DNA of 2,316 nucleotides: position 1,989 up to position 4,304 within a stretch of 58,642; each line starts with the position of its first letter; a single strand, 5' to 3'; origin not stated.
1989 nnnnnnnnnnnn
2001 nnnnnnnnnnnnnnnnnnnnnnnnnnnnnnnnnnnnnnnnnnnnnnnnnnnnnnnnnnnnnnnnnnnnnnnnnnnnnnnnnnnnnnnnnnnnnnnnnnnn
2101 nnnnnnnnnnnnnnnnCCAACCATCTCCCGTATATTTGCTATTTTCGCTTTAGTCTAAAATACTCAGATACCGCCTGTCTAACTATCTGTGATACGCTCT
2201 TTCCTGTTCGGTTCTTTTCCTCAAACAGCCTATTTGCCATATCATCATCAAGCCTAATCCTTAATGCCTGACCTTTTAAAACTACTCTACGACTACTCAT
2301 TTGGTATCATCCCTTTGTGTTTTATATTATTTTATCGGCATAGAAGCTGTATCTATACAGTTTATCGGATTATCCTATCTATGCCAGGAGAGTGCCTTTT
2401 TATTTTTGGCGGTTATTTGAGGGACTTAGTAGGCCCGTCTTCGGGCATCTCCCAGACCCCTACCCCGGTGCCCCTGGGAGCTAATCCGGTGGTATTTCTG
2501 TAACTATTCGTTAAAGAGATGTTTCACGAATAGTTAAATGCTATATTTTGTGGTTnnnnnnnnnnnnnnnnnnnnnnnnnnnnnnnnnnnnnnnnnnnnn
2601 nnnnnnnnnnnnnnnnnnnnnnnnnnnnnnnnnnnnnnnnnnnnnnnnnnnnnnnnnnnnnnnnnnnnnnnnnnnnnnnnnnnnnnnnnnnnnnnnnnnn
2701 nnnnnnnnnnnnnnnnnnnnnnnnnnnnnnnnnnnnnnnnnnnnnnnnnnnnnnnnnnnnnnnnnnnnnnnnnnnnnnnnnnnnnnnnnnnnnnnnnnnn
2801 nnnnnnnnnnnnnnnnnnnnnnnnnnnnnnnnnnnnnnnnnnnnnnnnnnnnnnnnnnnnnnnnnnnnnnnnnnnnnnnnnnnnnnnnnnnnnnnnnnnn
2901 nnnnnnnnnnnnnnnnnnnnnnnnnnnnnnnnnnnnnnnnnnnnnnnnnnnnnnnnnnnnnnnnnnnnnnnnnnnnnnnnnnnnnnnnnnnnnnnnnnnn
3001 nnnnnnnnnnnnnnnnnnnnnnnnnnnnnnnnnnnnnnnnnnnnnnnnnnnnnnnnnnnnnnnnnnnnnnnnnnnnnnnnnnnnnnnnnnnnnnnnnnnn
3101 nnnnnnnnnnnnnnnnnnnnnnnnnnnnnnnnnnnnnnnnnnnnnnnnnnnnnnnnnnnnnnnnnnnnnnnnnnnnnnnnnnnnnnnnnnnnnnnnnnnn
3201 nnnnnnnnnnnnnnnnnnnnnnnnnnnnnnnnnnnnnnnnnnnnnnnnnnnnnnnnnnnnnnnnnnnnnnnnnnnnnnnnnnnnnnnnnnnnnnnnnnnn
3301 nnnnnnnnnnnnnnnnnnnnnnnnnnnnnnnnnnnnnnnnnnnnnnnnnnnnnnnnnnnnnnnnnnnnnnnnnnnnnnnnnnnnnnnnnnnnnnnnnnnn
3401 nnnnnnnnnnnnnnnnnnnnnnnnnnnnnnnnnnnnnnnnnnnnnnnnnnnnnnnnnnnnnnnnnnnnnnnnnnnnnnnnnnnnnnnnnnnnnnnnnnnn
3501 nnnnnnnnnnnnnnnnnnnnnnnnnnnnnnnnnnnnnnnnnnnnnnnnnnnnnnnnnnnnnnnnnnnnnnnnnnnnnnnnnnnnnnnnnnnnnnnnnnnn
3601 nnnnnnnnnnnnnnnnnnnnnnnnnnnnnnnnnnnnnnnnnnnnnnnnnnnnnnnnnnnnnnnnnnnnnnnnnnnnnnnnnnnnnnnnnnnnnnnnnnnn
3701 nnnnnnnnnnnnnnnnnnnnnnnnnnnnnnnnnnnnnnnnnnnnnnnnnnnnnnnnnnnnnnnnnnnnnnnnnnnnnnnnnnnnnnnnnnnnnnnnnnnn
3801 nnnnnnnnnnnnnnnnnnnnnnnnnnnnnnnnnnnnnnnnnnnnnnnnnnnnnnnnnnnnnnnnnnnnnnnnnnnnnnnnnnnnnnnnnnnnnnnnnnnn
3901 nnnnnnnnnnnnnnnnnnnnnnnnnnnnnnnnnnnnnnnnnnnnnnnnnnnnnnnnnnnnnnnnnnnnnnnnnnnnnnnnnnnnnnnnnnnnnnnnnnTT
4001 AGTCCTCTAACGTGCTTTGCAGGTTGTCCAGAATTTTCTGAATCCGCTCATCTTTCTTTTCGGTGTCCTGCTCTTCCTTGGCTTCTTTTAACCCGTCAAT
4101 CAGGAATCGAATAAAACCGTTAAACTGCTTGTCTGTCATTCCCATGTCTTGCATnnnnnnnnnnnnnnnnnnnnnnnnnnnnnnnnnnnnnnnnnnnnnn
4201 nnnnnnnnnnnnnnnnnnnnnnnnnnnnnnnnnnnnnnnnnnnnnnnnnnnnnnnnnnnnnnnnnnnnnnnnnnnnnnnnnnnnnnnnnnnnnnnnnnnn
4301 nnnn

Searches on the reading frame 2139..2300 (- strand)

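Call 66: search_protein_families(library=ncbifam, proteins=[window:2139-2300:-], max_evalue=0.01)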
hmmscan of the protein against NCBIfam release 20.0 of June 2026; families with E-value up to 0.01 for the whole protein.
window:2139-2300:- (53 aa): 2 families
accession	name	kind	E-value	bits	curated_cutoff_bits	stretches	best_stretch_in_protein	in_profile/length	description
NF048017.1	antitoxin_RelB_like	equivalog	0.0004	20.6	50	1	16-48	1-33/70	type II toxin-antitoxin system RelB family antitoxin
NF010302.0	PRK13740.1-3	equivalog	0.0045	17.3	147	1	13-40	14-41/75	conjugal transfer relaxosome protein TraY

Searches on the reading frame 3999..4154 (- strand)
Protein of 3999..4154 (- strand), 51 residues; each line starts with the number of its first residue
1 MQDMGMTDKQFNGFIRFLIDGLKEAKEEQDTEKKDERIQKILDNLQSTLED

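Call 8: search_protein_families(library=pfam, proteins=[window:3999-4154:-], max_evalue=0.01)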
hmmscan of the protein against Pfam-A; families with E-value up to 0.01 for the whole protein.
window:3999-4154:- (51 aa): 0 families

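Call 9: search_protein_families(library=phrogs, proteins=[window:3999-4154:-], max_evalue=0.01)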
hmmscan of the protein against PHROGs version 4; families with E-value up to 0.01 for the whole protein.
window:3999-4154:- (51 aa): 0 families

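Call 66: search_protein_families(library=ncbifam, proteins=[window:3999-4154:-], max_evalue=0.01)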
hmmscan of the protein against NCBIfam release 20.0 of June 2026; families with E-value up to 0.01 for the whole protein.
window:3999-4154:- (51 aa): 0 families
